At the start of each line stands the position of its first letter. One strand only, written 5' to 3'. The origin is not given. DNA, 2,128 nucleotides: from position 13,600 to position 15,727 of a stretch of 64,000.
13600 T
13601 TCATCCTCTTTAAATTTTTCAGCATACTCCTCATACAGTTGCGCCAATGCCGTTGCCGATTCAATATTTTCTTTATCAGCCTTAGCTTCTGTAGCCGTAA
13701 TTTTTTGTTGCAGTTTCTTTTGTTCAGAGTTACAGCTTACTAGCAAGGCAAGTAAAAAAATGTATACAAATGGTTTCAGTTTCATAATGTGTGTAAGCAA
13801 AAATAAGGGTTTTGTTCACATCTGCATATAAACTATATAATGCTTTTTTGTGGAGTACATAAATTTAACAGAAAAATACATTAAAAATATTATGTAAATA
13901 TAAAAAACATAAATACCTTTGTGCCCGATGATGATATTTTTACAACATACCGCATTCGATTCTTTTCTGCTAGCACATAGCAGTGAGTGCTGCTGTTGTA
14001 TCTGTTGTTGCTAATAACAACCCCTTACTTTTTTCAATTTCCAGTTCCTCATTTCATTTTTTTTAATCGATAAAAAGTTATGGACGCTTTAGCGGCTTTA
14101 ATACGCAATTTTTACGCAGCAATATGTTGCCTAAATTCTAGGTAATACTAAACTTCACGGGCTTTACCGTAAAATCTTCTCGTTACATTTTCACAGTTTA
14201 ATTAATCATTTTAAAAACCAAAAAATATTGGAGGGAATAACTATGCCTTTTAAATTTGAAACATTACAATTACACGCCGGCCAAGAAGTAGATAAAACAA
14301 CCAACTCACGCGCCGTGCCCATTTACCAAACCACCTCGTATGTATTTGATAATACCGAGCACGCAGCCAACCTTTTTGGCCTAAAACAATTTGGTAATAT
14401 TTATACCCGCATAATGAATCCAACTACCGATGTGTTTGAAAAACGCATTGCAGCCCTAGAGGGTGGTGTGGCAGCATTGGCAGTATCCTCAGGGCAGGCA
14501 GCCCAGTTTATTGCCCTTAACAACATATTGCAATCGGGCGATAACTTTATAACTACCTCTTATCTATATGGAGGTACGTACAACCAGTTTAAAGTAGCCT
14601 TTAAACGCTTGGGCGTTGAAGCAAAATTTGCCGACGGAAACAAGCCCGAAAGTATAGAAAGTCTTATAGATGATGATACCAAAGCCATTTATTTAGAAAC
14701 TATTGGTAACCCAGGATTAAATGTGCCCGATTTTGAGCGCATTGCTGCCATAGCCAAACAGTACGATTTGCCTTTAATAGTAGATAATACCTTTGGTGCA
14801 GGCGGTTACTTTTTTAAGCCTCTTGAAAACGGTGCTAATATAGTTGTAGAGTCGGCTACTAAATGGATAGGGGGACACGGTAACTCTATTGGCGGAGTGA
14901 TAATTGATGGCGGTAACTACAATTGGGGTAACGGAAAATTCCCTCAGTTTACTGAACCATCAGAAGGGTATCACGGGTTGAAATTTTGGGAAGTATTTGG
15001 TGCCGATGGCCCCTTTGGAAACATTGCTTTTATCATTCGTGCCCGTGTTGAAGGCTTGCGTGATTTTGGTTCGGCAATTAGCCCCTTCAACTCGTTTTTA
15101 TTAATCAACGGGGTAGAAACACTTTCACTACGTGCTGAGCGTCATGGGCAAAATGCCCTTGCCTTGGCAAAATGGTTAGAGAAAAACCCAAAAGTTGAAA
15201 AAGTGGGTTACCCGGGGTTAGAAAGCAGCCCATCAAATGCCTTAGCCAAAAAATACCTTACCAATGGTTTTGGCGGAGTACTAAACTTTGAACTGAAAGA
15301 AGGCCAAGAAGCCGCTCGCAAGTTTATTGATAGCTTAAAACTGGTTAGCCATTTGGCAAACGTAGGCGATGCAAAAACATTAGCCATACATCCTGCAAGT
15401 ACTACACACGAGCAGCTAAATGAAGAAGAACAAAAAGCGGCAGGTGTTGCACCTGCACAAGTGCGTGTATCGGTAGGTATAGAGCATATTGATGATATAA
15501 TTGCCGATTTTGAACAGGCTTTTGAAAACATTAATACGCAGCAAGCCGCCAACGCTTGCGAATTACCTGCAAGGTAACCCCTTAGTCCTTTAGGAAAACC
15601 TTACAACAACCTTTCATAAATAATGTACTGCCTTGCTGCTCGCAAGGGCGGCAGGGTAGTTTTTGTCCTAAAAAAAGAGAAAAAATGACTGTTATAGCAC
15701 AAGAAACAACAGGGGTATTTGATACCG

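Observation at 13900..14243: Roughly 320-nt structured leader with an intrinsic terminator upstream of the metY-metX-hom operon: putative riboswitch or attenuator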

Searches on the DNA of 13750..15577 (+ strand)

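Call 4: search_rna_families(source=window, start=13750, end=14300, threshold=evalue, max_evalue=10, show_alignments=5)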
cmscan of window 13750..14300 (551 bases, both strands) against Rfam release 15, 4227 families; matches with E-value up to 10: 5.
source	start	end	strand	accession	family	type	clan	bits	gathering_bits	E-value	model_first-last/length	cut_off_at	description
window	13778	13865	+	RF01827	SAR11_0636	Gene; sRNA;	-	19.6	67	2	1-90/90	no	SAR11_0636 sRNA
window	14069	14139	-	RF02074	STnc240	Gene; sRNA;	-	18.2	55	5.9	1-77/77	no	Enterobacterial sRNA STnc240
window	13948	13999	+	RF02847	Ref64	Gene; sRNA;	-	14.9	44.3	8.9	1-69/69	no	Enterococcus sRNA 64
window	13921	13977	+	RF00154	SNORD63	Gene; snRNA; snoRNA; CD-box;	-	14.8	43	9.8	1-70/70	no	Small nucleolar RNA SNORD63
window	14185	14207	-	RF01977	HOTAIRM1_3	Gene; lncRNA;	-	10.1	37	8.9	35-59/59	no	HOX antisense intergenic RNA myeloid 1 conserved region 3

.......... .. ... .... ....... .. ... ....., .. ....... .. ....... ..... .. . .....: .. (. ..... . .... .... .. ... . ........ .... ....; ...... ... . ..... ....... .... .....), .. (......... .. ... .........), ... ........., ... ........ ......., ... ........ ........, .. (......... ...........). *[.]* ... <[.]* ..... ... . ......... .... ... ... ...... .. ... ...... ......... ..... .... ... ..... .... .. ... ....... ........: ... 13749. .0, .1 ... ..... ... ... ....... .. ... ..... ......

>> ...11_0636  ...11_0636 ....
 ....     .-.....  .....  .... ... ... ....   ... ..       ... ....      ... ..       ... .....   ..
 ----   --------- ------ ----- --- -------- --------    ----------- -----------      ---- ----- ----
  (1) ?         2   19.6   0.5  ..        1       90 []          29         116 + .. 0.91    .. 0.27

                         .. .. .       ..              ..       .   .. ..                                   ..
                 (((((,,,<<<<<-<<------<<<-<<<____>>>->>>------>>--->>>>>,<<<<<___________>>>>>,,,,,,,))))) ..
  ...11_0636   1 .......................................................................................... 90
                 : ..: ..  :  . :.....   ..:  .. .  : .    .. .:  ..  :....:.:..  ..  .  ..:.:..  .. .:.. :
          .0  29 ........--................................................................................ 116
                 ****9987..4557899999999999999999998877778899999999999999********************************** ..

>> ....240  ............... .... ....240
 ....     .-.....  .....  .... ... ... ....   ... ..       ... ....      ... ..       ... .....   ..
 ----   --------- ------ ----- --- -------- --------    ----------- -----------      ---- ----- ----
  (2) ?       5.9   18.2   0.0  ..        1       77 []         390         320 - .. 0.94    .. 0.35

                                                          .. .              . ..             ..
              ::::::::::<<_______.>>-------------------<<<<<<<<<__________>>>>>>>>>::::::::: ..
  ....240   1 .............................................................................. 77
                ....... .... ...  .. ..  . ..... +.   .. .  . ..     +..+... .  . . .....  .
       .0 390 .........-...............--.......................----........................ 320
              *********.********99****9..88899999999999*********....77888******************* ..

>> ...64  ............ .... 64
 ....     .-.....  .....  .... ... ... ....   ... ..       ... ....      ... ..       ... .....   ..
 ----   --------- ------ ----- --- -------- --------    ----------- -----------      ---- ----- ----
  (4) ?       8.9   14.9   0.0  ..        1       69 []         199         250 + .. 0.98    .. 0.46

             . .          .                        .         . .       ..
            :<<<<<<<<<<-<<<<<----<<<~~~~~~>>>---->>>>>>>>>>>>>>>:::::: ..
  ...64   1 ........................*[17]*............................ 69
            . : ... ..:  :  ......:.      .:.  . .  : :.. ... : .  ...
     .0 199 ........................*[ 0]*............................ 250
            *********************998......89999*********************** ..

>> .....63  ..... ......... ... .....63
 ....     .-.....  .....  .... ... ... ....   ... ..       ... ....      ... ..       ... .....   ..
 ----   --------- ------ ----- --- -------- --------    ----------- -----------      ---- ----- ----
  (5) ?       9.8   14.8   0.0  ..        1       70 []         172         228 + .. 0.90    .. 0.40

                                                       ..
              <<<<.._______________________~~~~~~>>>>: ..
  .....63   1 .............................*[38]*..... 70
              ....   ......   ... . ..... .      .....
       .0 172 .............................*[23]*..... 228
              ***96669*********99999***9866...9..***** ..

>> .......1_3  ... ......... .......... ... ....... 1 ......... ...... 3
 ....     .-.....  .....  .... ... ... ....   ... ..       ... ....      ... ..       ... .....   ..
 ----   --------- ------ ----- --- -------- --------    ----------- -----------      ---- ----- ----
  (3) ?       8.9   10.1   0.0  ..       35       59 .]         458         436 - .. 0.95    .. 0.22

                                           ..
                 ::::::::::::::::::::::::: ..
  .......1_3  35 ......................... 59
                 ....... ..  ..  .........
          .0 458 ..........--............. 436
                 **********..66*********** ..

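Call 23: search_rna_families(sources=[L001, L002, L004, L005, L006, L007, L008, L009, L010, L011, L012, L013, L014, L015, L016, L017, L018, L019, L020, L021], threshold=gathering)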
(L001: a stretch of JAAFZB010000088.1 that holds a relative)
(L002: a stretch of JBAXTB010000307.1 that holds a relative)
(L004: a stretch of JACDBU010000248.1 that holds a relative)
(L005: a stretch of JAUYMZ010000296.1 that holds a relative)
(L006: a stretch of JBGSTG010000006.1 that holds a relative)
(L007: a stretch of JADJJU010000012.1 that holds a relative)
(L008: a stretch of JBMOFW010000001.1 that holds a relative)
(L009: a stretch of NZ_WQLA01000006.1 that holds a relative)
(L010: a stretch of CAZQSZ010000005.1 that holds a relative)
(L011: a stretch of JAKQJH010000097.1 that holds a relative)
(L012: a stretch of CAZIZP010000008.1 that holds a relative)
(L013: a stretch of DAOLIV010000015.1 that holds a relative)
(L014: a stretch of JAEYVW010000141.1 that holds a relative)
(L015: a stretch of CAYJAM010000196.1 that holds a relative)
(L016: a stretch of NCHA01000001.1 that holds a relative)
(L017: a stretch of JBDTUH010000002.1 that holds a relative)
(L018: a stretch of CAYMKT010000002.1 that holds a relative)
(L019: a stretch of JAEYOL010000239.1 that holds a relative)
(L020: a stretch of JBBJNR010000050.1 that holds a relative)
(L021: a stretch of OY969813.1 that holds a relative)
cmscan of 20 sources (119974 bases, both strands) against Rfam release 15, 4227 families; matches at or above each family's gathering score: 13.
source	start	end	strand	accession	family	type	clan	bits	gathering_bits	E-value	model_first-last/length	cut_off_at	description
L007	2094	2200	+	RF00162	SAM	Cis-reg; riboswitch;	CL00012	80.8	44.4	3.7e-17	1-108/108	no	SAM riboswitch aptamer (S box leader)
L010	2154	2270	+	RF00162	SAM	Cis-reg; riboswitch;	CL00012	80.5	44.4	4.5e-17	1-108/108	no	SAM riboswitch aptamer (S box leader)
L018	1379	1503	+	RF00162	SAM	Cis-reg; riboswitch;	CL00012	78.4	44.4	1.8e-16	1-108/108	no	SAM riboswitch aptamer (S box leader)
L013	1922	2038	+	RF00162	SAM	Cis-reg; riboswitch;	CL00012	77.7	44.4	2.9e-16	1-108/108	no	SAM riboswitch aptamer (S box leader)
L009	2108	2224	+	RF00162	SAM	Cis-reg; riboswitch;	CL00012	77.3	44.4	3.6e-16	1-108/108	no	SAM riboswitch aptamer (S box leader)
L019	1899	2008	+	RF00162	SAM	Cis-reg; riboswitch;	CL00012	73.4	44.4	5e-15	1-108/108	no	SAM riboswitch aptamer (S box leader)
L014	1896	2005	+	RF00162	SAM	Cis-reg; riboswitch;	CL00012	70.8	44.4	2.9e-14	1-108/108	no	SAM riboswitch aptamer (S box leader)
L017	1850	1983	+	RF00162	SAM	Cis-reg; riboswitch;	CL00012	70.6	44.4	3.2e-14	1-108/108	no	SAM riboswitch aptamer (S box leader)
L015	2124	2230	+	RF00162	SAM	Cis-reg; riboswitch;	CL00012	69.3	44.4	8e-14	1-108/108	no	SAM riboswitch aptamer (S box leader)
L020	2156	2260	+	RF00162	SAM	Cis-reg; riboswitch;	CL00012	69.1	44.4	8.8e-14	1-108/108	no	SAM riboswitch aptamer (S box leader)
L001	2149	2257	+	RF00162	SAM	Cis-reg; riboswitch;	CL00012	68.6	44.4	1.3e-13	1-108/108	no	SAM riboswitch aptamer (S box leader)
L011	1805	1963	+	RF00162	SAM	Cis-reg; riboswitch;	CL00012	67.6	44.4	2.5e-13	1-108/108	no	SAM riboswitch aptamer (S box leader)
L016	2128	2233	+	RF00162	SAM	Cis-reg; riboswitch;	CL00012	65.3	44.4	1.1e-12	1-108/108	no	SAM riboswitch aptamer (S box leader)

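Call 24: search_rna_families(sources=[L022, L023, L024, L025, L026, L027, L028, L029, L030, L031, L032, L033, L034, L035, L036, L037, L038, L039, L040, L041], threshold=gathering)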
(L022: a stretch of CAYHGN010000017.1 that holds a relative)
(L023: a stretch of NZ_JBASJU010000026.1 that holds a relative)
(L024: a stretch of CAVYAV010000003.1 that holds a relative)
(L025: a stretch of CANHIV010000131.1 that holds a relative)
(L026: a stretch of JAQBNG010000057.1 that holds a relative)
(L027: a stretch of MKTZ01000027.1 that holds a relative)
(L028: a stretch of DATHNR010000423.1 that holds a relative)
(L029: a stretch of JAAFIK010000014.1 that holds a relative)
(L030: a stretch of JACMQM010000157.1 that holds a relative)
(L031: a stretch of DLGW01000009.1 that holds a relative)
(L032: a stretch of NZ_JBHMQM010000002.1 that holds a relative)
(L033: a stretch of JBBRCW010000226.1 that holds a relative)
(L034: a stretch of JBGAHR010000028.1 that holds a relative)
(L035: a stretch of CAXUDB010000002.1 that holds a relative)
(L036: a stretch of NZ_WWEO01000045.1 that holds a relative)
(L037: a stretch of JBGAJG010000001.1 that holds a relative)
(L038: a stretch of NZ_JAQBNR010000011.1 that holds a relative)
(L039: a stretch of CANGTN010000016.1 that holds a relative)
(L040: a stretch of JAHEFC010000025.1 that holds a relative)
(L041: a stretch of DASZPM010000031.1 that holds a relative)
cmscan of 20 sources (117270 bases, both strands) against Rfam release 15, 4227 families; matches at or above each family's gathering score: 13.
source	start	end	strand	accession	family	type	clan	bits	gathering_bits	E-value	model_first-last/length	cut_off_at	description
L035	2207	2314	+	RF00162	SAM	Cis-reg; riboswitch;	CL00012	93.1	44.4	8.9e-21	1-108/108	no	SAM riboswitch aptamer (S box leader)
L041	2072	2190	+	RF00162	SAM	Cis-reg; riboswitch;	CL00012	85.5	44.4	1.5e-18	1-108/108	no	SAM riboswitch aptamer (S box leader)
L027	882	1000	+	RF00162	SAM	Cis-reg; riboswitch;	CL00012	82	44.4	1.5e-17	1-108/108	no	SAM riboswitch aptamer (S box leader)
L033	401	514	+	RF00162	SAM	Cis-reg; riboswitch;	CL00012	82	44.4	1.6e-17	1-108/108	no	SAM riboswitch aptamer (S box leader)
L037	2300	2403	+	RF00162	SAM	Cis-reg; riboswitch;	CL00012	79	44.4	1.1e-16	1-108/108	no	SAM riboswitch aptamer (S box leader)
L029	1852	1965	+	RF00162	SAM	Cis-reg; riboswitch;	CL00012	78.3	44.4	1.9e-16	1-108/108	no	SAM riboswitch aptamer (S box leader)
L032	756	880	+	RF00162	SAM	Cis-reg; riboswitch;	CL00012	77.7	44.4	2.8e-16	1-108/108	no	SAM riboswitch aptamer (S box leader)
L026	2146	2285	+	RF00162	SAM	Cis-reg; riboswitch;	CL00012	76.4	44.4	6.7e-16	1-108/108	no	SAM riboswitch aptamer (S box leader)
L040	2253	2361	+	RF00162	SAM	Cis-reg; riboswitch;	CL00012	75.6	44.4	1.1e-15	1-108/108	no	SAM riboswitch aptamer (S box leader)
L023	2164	2266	+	RF00162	SAM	Cis-reg; riboswitch;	CL00012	74.1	44.4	3.1e-15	1-108/108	no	SAM riboswitch aptamer (S box leader)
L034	1855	1967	+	RF00162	SAM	Cis-reg; riboswitch;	CL00012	72.8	44.4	7.4e-15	1-108/108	no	SAM riboswitch aptamer (S box leader)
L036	2143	2254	+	RF00162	SAM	Cis-reg; riboswitch;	CL00012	69.3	44.4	7.6e-14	1-108/108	no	SAM riboswitch aptamer (S box leader)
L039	1908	2011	+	RF00162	SAM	Cis-reg; riboswitch;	CL00012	63.3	44.4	4.4e-12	1-108/108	no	SAM riboswitch aptamer (S box leader)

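Call 25: search_rna_families(sources=[L042, L043, L044, L045, L046, L047, L048, L049, L050, L051, L052, L053, L054, L055, L056, L057, L058, L059, L060, L061], threshold=gathering)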
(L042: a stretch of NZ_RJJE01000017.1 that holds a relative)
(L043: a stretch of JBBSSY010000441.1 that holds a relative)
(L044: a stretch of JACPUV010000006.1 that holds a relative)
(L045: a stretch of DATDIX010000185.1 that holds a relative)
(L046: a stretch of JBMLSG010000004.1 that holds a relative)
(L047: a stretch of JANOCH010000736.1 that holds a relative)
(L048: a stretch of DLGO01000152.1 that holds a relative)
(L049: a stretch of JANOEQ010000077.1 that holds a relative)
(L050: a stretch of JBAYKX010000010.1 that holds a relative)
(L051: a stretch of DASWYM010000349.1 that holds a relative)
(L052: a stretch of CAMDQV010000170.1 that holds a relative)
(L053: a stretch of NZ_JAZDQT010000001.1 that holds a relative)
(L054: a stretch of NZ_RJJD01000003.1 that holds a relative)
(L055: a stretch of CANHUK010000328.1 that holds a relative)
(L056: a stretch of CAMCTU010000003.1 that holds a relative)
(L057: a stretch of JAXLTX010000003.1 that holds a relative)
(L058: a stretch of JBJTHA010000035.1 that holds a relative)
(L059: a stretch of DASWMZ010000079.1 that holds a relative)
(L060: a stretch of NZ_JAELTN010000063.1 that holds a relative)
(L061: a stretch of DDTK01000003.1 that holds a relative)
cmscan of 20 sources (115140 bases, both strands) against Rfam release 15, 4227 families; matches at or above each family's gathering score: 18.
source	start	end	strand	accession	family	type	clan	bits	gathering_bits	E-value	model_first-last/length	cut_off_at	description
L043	482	599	+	RF00162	SAM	Cis-reg; riboswitch;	CL00012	86.2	44.4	9.4e-19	1-108/108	no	SAM riboswitch aptamer (S box leader)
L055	691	800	+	RF00162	SAM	Cis-reg; riboswitch;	CL00012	78.3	44.4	1.8e-16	1-108/108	no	SAM riboswitch aptamer (S box leader)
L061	546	657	+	RF00162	SAM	Cis-reg; riboswitch;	CL00012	78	44.4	2.2e-16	1-108/108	no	SAM riboswitch aptamer (S box leader)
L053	2069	2181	+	RF00162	SAM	Cis-reg; riboswitch;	CL00012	76.7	44.4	5.2e-16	1-108/108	no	SAM riboswitch aptamer (S box leader)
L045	1096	1223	+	RF00162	SAM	Cis-reg; riboswitch;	CL00012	76.4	44.4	6.6e-16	1-108/108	no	SAM riboswitch aptamer (S box leader)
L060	2122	2232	+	RF00162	SAM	Cis-reg; riboswitch;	CL00012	74.8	44.4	1.9e-15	1-108/108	no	SAM riboswitch aptamer (S box leader)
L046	2123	2239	+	RF00162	SAM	Cis-reg; riboswitch;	CL00012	74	44.4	3.3e-15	1-108/108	no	SAM riboswitch aptamer (S box leader)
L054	2095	2209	+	RF00162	SAM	Cis-reg; riboswitch;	CL00012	72.5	44.4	8.7e-15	1-108/108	no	SAM riboswitch aptamer (S box leader)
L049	1783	1901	+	RF00162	SAM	Cis-reg; riboswitch;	CL00012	70.8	44.4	2.7e-14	1-108/108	no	SAM riboswitch aptamer (S box leader)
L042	2097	2211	+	RF00162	SAM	Cis-reg; riboswitch;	CL00012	70.7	44.4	3e-14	1-108/108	no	SAM riboswitch aptamer (S box leader)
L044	1721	1864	+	RF00162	SAM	Cis-reg; riboswitch;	CL00012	70.5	44.4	3.4e-14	1-108/108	no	SAM riboswitch aptamer (S box leader)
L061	2098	2214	+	RF00162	SAM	Cis-reg; riboswitch;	CL00012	68.8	44.4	1.1e-13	1-108/108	no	SAM riboswitch aptamer (S box leader)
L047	1867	1999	+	RF00162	SAM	Cis-reg; riboswitch;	CL00012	68.3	44.4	1.4e-13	1-108/108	no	SAM riboswitch aptamer (S box leader)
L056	2147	2252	+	RF00162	SAM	Cis-reg; riboswitch;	CL00012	65.9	44.4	7.2e-13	1-108/108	no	SAM riboswitch aptamer (S box leader)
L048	2133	2256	+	RF00162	SAM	Cis-reg; riboswitch;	CL00012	65.2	44.4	1.2e-12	1-108/108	no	SAM riboswitch aptamer (S box leader)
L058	2097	2200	+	RF00162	SAM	Cis-reg; riboswitch;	CL00012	64.5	44.4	1.9e-12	1-108/108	no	SAM riboswitch aptamer (S box leader)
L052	2130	2236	+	RF00162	SAM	Cis-reg; riboswitch;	CL00012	63.8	44.4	3e-12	1-108/108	no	SAM riboswitch aptamer (S box leader)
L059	3838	3908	+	RF00005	tRNA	Gene; tRNA;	CL00001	51.2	29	8.2e-08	1-71/71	no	tRNA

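Call 26: search_rna_families(sources=[L062, L063, L064, L066, L067, L068, L069, L070, L071, L072, L073, L074, L075, L076, L077, L078, L079, L080, L003], threshold=gathering)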
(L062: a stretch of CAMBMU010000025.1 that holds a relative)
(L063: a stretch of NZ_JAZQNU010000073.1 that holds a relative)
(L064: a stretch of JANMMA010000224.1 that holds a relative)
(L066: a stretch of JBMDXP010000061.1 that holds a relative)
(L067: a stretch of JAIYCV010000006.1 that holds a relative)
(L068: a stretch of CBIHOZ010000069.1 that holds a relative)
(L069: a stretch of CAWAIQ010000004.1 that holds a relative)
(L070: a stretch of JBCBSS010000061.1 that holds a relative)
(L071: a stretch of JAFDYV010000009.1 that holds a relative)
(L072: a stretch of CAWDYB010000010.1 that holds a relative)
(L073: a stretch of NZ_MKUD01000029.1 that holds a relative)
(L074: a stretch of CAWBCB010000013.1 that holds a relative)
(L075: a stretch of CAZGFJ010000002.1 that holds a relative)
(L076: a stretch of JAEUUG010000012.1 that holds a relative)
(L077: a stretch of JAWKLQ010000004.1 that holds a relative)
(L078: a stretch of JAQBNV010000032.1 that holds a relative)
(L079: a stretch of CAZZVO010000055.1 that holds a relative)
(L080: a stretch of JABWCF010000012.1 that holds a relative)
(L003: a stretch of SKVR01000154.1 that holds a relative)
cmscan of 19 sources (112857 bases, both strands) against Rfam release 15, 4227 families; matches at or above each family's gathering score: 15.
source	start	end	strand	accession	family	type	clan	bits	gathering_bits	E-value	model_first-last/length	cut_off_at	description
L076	2112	2217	+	RF00162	SAM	Cis-reg; riboswitch;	CL00012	83.2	44.4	6.8e-18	1-108/108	no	SAM riboswitch aptamer (S box leader)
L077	2135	2255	+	RF00162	SAM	Cis-reg; riboswitch;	CL00012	77.8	44.4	2.4e-16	1-108/108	no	SAM riboswitch aptamer (S box leader)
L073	2184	2287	+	RF00162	SAM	Cis-reg; riboswitch;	CL00012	77.2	44.4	3.7e-16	1-108/108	no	SAM riboswitch aptamer (S box leader)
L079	2168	2277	+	RF00162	SAM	Cis-reg; riboswitch;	CL00012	75.6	44.4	1.1e-15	1-108/108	no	SAM riboswitch aptamer (S box leader)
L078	1277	1378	+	RF00162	SAM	Cis-reg; riboswitch;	CL00012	71.2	44.4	2.1e-14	1-108/108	no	SAM riboswitch aptamer (S box leader)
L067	2132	2235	+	RF00162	SAM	Cis-reg; riboswitch;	CL00012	69.3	44.4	7.3e-14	1-108/108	no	SAM riboswitch aptamer (S box leader)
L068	2090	2210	+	RF00162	SAM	Cis-reg; riboswitch;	CL00012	69.3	44.4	7.4e-14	1-108/108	no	SAM riboswitch aptamer (S box leader)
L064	2025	2135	+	RF00162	SAM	Cis-reg; riboswitch;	CL00012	68.6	44.4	1.2e-13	1-108/108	no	SAM riboswitch aptamer (S box leader)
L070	2156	2273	+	RF00162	SAM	Cis-reg; riboswitch;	CL00012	68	44.4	1.7e-13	1-108/108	no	SAM riboswitch aptamer (S box leader)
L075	2123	2227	+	RF00162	SAM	Cis-reg; riboswitch;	CL00012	67.7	44.4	2.2e-13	1-108/108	no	SAM riboswitch aptamer (S box leader)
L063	2148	2260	+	RF00162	SAM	Cis-reg; riboswitch;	CL00012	67.1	44.4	3.2e-13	1-108/108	no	SAM riboswitch aptamer (S box leader)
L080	2074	2198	+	RF00162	SAM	Cis-reg; riboswitch;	CL00012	66.6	44.4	4.5e-13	1-108/108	no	SAM riboswitch aptamer (S box leader)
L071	1668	1771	+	RF00162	SAM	Cis-reg; riboswitch;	CL00012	65.2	44.4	1.1e-12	1-108/108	no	SAM riboswitch aptamer (S box leader)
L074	2085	2208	+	RF00162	SAM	Cis-reg; riboswitch;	CL00012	61.8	44.4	1.1e-11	1-108/108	no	SAM riboswitch aptamer (S box leader)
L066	319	389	-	RF00005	tRNA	Gene; tRNA;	CL00001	48.1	29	5.9e-07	1-71/71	no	tRNA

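Call 69: search_rna_families(sources=[L088, L089, L090, L093, L094, L095, L096, L081], threshold=gathering)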
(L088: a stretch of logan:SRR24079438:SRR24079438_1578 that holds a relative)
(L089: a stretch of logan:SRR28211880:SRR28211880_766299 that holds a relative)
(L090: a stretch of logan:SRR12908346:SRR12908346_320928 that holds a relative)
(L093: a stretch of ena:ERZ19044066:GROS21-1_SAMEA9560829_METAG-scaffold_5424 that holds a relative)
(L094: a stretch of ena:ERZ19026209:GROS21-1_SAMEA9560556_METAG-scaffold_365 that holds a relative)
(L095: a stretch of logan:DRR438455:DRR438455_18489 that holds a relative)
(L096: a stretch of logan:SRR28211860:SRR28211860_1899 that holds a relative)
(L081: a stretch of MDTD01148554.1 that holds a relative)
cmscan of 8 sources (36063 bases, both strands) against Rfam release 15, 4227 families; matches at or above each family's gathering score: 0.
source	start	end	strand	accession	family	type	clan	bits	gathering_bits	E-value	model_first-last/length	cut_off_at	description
